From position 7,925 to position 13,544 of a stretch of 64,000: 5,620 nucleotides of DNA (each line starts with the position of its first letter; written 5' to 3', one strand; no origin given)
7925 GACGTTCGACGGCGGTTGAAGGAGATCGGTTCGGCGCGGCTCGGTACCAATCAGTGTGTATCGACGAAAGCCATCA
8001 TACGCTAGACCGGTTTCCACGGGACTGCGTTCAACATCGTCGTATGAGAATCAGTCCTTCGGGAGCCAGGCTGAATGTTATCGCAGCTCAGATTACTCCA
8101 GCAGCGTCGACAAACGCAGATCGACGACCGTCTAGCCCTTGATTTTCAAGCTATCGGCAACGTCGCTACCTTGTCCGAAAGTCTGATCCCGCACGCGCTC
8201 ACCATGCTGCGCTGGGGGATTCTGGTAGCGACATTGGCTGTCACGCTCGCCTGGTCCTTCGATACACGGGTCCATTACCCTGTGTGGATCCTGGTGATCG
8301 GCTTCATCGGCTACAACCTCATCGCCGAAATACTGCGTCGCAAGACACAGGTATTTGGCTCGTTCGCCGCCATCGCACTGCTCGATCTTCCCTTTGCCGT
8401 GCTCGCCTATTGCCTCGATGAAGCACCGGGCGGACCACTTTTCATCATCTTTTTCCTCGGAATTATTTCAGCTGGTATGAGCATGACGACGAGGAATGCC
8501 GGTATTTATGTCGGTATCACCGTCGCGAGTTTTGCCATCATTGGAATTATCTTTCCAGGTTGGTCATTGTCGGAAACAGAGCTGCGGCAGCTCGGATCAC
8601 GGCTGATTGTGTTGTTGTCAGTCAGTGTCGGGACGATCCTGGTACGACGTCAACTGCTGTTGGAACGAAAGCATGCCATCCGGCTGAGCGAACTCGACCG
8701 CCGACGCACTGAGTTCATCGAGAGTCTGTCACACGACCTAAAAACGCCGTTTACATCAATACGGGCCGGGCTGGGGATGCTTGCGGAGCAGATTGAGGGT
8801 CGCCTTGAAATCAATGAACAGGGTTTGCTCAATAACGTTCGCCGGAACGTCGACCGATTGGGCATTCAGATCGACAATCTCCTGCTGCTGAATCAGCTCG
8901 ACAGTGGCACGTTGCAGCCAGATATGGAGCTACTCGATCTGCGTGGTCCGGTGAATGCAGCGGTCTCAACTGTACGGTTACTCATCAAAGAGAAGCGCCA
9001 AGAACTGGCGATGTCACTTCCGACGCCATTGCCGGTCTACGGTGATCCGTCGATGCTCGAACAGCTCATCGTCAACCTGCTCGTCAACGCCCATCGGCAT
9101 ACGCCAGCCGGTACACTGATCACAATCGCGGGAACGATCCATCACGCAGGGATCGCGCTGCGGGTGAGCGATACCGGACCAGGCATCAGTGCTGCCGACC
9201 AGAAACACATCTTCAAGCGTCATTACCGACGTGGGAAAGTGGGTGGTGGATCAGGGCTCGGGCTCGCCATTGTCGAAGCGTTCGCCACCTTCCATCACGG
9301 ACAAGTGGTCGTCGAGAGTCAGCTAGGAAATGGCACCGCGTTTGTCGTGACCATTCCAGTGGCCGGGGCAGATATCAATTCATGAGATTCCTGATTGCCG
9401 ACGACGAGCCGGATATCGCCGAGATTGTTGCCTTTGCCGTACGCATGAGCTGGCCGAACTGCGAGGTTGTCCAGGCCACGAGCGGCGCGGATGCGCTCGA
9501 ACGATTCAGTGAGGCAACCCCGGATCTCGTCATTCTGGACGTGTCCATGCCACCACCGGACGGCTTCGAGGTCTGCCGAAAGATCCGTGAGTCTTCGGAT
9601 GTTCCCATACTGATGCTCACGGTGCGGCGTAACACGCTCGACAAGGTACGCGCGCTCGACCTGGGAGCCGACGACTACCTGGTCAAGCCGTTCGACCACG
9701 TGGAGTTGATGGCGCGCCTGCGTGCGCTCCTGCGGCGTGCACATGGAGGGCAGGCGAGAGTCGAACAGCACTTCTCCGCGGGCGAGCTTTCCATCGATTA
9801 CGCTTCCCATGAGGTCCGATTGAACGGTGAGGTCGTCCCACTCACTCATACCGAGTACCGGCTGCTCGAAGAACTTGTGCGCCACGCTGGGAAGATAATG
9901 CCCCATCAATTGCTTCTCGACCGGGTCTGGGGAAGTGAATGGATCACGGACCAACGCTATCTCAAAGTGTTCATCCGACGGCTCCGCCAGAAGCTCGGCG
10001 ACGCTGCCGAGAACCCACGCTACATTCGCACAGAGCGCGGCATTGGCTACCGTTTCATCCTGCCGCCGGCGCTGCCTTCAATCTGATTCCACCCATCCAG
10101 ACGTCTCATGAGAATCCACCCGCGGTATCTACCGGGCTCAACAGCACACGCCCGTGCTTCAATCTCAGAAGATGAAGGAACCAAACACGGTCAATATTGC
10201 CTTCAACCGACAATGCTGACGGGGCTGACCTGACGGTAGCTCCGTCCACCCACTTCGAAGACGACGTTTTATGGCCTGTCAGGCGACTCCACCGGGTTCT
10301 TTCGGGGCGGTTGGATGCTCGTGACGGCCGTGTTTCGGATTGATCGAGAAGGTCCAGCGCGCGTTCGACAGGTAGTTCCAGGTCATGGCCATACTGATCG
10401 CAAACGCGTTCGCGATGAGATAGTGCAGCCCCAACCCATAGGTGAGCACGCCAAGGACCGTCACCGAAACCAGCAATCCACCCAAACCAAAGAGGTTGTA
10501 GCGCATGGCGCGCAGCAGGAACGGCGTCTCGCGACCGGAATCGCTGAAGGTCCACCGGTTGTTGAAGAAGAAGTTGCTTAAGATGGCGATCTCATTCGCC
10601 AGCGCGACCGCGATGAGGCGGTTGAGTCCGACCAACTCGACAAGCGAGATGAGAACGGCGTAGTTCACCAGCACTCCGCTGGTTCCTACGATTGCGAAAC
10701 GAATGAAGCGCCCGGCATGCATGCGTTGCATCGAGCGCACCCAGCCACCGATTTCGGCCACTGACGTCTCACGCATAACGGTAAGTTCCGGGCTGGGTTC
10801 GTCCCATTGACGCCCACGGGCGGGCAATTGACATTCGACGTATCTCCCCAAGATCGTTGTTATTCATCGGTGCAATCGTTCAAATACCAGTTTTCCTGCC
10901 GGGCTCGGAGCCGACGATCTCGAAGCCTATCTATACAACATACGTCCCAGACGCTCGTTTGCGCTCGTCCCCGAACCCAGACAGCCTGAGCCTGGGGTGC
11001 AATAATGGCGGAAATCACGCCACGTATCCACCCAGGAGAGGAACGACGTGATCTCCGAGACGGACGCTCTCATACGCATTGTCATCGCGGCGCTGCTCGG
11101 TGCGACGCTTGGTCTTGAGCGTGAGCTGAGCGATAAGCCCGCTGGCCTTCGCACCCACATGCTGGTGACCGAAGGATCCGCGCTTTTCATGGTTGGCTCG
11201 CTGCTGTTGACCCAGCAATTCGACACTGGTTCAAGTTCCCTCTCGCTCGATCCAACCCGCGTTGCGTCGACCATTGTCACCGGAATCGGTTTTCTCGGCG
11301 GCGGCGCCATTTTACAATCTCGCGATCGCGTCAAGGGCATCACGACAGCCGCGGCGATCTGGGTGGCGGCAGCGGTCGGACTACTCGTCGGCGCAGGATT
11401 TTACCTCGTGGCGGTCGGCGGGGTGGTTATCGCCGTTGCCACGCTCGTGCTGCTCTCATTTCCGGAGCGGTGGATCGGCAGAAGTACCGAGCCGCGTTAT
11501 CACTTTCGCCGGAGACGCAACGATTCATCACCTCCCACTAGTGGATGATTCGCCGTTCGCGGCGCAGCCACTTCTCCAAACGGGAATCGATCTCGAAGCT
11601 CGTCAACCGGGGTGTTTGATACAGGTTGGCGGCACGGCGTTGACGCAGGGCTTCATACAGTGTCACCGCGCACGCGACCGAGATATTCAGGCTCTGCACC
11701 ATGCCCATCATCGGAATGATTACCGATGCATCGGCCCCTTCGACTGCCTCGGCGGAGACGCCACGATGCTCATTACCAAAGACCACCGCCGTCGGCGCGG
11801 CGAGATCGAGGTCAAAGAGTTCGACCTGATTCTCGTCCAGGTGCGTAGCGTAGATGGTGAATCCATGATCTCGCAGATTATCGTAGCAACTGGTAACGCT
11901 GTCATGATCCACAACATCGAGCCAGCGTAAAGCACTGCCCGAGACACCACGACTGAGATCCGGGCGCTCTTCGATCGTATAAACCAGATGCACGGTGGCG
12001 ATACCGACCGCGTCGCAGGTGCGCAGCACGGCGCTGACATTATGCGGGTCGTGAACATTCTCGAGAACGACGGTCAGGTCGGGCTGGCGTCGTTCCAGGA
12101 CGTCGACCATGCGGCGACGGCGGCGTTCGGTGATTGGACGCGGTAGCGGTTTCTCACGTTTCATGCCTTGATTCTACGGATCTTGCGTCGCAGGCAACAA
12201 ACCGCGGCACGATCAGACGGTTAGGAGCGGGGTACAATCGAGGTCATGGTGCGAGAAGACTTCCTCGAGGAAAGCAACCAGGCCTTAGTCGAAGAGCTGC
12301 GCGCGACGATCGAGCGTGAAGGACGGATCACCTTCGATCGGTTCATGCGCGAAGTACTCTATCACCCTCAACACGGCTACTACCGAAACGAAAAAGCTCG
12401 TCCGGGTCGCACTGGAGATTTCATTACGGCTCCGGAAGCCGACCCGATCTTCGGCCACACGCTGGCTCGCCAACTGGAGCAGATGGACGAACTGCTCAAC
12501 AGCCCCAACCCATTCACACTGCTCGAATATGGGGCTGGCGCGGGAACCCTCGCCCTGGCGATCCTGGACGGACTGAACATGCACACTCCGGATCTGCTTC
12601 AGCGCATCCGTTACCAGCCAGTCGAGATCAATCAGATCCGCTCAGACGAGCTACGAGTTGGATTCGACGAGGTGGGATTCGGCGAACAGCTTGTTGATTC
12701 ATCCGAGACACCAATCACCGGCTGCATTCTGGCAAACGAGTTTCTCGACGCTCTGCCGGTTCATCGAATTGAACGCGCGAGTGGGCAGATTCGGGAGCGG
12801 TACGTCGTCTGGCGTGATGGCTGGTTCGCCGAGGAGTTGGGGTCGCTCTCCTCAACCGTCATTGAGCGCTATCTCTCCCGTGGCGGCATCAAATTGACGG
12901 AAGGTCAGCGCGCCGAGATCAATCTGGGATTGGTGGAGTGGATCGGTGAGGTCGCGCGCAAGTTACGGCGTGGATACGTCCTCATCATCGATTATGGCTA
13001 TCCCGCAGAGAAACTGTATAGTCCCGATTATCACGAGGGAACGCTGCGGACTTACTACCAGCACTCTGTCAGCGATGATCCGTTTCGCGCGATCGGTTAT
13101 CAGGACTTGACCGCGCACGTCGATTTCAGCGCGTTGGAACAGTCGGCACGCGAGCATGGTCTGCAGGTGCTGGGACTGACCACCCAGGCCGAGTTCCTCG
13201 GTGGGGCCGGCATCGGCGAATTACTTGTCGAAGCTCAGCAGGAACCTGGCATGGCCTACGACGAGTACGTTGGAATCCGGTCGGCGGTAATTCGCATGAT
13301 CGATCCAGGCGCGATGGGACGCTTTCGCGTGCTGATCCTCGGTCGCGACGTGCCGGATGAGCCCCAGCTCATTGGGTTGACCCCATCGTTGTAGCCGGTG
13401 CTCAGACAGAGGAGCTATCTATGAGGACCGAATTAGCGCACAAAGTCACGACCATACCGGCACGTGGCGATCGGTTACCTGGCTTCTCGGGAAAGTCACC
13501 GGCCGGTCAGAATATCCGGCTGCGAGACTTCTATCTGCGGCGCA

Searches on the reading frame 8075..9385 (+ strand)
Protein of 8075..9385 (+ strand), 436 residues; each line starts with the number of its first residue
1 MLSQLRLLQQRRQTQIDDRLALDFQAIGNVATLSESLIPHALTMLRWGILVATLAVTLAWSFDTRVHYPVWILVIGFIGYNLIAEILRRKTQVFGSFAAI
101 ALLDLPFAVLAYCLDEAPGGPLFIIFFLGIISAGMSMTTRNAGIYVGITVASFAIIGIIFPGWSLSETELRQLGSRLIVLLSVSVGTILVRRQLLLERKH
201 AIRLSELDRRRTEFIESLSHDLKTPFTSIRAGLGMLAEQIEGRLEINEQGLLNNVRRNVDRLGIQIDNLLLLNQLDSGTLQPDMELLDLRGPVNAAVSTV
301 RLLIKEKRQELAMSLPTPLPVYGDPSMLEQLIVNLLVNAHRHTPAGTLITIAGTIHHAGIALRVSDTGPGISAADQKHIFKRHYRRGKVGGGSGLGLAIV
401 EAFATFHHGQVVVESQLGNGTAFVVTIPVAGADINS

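Call 30: search_protein_families(library=pfam, proteins=[window:8075-9385:+], max_evalue=0.00001)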
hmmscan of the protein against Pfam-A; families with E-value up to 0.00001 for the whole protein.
window:8075-9385:+ (436 aa): 2 families
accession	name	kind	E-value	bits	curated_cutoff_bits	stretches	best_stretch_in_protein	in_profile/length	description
PF02518.31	HATPase_c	-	3.7e-23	82.5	26.4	1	323-430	1-110/111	Histidine kinase-, DNA gyrase B-, and HSP90-like ATPase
PF00512.31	HisKA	-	7.9e-12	45.5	26.9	1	211-278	2-66/66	His Kinase A (phospho-acceptor) domain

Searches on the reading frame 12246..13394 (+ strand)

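Call 30: search_protein_families(library=pfam, proteins=[window:12246-13394:+], max_evalue=0.00001)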
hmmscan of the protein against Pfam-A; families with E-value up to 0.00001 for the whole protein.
window:12246-13394:+ (382 aa): 1 family
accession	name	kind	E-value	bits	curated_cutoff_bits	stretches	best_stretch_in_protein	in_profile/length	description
PF02636.23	Methyltransf_28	-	5.4e-59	200.1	23.3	1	72-311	1-248/249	Putative S-adenosyl-L-methionine-dependent methyltransferase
